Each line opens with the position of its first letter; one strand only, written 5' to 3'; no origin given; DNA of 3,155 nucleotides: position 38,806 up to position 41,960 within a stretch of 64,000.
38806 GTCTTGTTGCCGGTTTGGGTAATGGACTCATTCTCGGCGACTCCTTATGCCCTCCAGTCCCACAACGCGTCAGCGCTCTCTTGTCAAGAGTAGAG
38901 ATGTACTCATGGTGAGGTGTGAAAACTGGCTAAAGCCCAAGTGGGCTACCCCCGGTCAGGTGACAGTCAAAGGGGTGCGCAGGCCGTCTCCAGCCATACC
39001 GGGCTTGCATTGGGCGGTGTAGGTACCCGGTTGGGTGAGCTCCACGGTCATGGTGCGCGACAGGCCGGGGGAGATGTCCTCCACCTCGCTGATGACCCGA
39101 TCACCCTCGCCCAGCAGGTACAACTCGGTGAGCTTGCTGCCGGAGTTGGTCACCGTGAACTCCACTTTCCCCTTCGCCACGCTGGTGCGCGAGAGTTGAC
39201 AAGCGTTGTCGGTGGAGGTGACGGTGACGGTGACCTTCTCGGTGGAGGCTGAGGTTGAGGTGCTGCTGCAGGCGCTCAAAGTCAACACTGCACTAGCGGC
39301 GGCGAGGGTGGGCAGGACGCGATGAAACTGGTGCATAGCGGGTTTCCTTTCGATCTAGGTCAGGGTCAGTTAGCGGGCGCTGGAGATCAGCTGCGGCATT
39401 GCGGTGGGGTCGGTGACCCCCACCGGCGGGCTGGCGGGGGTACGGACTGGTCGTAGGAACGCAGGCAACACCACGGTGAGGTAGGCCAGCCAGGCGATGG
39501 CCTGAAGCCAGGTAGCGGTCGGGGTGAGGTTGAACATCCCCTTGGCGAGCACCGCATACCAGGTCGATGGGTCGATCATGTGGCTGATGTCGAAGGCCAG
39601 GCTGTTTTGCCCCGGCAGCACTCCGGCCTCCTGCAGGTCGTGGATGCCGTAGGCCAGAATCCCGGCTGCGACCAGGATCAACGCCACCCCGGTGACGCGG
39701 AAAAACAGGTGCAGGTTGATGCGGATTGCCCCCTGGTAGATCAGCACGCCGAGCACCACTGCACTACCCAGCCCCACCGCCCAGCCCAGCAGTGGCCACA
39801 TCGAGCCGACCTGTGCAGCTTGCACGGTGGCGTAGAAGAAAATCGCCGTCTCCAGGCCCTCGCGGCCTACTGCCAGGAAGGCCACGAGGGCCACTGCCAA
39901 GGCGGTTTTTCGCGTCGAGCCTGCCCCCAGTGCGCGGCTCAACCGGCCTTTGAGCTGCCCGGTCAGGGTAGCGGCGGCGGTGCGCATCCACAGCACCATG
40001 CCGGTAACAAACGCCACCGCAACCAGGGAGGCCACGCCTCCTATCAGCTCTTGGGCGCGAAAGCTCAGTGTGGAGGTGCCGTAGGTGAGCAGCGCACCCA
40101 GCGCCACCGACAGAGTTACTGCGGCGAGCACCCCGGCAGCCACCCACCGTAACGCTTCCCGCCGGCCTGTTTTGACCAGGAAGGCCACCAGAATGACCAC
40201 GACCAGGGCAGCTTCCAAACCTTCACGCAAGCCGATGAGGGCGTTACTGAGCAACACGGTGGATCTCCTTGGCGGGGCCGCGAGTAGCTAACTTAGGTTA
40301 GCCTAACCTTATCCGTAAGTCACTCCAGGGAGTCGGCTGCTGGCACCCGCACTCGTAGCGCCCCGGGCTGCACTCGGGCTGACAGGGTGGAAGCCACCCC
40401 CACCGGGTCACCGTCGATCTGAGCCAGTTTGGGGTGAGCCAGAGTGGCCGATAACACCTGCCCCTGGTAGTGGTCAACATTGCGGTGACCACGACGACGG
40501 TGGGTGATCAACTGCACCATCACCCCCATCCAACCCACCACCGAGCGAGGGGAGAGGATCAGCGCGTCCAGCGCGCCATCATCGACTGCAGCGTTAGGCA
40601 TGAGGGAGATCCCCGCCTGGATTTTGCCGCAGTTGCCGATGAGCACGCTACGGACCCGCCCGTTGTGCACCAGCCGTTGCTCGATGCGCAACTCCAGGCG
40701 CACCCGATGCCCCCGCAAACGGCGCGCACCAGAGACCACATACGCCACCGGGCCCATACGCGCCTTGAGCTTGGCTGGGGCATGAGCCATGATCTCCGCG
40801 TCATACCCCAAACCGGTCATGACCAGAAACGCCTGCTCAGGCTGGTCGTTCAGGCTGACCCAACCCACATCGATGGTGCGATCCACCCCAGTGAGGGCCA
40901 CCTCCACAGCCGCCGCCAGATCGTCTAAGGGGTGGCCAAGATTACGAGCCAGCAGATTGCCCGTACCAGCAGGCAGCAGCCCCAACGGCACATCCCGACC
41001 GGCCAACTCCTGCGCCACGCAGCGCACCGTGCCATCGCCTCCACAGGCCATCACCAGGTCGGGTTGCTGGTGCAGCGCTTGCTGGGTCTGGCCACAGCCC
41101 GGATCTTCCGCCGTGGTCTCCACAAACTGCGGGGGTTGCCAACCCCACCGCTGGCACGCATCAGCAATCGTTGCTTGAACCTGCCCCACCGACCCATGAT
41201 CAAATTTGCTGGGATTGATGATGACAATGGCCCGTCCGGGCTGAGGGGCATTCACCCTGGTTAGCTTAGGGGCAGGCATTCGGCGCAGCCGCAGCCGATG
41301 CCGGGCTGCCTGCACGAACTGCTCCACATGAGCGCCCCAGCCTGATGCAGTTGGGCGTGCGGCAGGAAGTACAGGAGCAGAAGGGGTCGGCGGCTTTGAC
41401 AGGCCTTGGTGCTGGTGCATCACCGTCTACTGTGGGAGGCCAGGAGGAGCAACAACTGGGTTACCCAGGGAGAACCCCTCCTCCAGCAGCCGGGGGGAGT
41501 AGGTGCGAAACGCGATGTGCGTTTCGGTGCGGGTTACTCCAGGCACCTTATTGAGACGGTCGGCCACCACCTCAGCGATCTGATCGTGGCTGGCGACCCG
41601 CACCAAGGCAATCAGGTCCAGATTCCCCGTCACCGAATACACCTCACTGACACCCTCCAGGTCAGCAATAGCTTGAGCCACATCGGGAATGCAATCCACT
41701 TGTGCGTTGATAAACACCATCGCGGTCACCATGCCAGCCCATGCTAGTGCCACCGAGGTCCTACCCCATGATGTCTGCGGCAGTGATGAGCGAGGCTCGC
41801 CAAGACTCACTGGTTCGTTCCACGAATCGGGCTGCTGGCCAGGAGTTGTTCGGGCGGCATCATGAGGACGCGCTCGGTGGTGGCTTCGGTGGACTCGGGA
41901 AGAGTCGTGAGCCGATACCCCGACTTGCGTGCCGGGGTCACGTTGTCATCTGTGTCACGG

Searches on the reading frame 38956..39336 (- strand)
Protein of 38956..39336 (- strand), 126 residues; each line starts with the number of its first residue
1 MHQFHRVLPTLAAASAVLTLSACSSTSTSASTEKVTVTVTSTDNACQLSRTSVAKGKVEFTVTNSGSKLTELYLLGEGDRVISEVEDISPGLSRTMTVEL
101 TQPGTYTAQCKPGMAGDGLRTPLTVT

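Call 88: search_protein_families(library=pfam, proteins=[window:38956-39336:-], max_evalue=0.00001)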
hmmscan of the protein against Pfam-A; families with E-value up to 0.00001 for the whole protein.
window:38956-39336:- (126 aa): 1 family
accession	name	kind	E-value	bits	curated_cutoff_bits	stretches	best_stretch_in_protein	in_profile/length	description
PF13473.12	Cupredoxin_1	-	4e-11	43.3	27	1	19-114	6-96/104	Cupredoxin-like domain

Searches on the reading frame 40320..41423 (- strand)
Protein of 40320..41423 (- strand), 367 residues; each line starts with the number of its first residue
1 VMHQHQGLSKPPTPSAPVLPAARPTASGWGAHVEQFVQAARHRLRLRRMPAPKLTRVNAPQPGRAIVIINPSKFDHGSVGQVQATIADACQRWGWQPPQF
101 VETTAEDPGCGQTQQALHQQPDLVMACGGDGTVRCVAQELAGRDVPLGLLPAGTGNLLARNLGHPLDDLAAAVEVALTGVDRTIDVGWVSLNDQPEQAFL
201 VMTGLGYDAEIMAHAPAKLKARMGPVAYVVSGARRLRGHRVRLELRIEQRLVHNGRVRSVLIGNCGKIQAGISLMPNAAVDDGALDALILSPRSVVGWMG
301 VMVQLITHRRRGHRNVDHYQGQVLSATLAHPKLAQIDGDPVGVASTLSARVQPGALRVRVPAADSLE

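Call 3: search_protein_families(library=pfam, proteins=[window:40320-41423:-], max_evalue=0.01)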
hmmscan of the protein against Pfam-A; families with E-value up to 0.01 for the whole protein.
window:40320-41423:- (367 aa): 4 families
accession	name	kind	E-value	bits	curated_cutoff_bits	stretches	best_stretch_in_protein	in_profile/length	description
PF00781.29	DAGK_cat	-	5.3e-20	71.7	23.6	1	64-188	1-124/125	Diacylglycerol kinase catalytic domain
PF19279.4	YegS_C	-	1.7e-12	47.8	27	1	205-358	5-156/158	YegS C-terminal NAD kinase beta sandwich-like domain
PF01513.26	NAD_kinase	-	0.0008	20.1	25.5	1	114-156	66-108/130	ATP-NAD kinase N-terminal domain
PF18722.6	MazG_C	-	0.0063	16.5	29.7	1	257-320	31-96/190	MazG C-terminal domain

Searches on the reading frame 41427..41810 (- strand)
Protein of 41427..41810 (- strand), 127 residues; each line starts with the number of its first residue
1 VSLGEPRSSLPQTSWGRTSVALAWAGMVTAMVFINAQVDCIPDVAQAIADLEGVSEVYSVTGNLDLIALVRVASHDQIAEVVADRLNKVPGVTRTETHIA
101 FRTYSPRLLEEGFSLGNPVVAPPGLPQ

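Call 3: search_protein_families(library=pfam, proteins=[window:41427-41810:-], max_evalue=0.01)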
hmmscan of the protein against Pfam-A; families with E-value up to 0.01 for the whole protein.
window:41427-41810:- (127 aa): 2 families
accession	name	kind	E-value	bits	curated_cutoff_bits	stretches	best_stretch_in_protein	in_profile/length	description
PF01037.27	AsnC_trans_reg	-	3.5e-17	62.5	25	1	39-103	8-73/73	Lrp/AsnC ligand binding domain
PF22482.2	AsnC_trans_reg_3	-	1.6e-07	31.8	24.4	1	39-99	14-81/95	PF0864 C-terminal dimeric alpha+beta barrel domain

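Call 4: search_protein_families(library=padloc, proteins=[window:41427-41810:-], max_evalue=0.01)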
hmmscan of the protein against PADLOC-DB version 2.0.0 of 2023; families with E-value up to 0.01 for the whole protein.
window:41427-41810:- (127 aa): 0 families

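Call 5: search_protein_families(library=ncbifam, proteins=[window:41427-41810:-], max_evalue=0.01)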
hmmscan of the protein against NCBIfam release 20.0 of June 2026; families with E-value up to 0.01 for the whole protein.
window:41427-41810:- (127 aa): 7 families
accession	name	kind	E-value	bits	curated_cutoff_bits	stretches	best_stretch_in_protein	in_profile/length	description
NF040947.1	trans_reg_LysM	equivalog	2e-12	47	180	1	21-104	53-136/136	HTH-type transcriptional regulator LysM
NF041395.1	TranRegLrpA1_Halo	equivalog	1.2e-07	31.8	250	1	26-95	63-132/142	HTH-type transcriptional regulator LrpA1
NF041396.1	TranRegLrp_Halo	equivalog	3e-07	30.4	190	1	28-101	65-137/149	HTH-type transcriptional regulator Lrp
NF008370.0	PRK11169.1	equivalog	6.4e-05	22.7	233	1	34-100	83-149/164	leucine-responsive transcriptional regulator Lrp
NF008384.0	PRK11179.1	equivalog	8.8e-05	22.4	227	1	41-102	80-144/153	transcriptional regulator AsnC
NF053758.1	ChrTpTrnRegChrS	equivalog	0.0002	21.2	250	1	29-108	75-154/158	chromate efflux transcriptional regulator ChrS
NF040820.1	trans_reg_LrpA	equivalog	0.00069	19.5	250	1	31-96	67-132/141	HTH-type transcriptional regulator LrpA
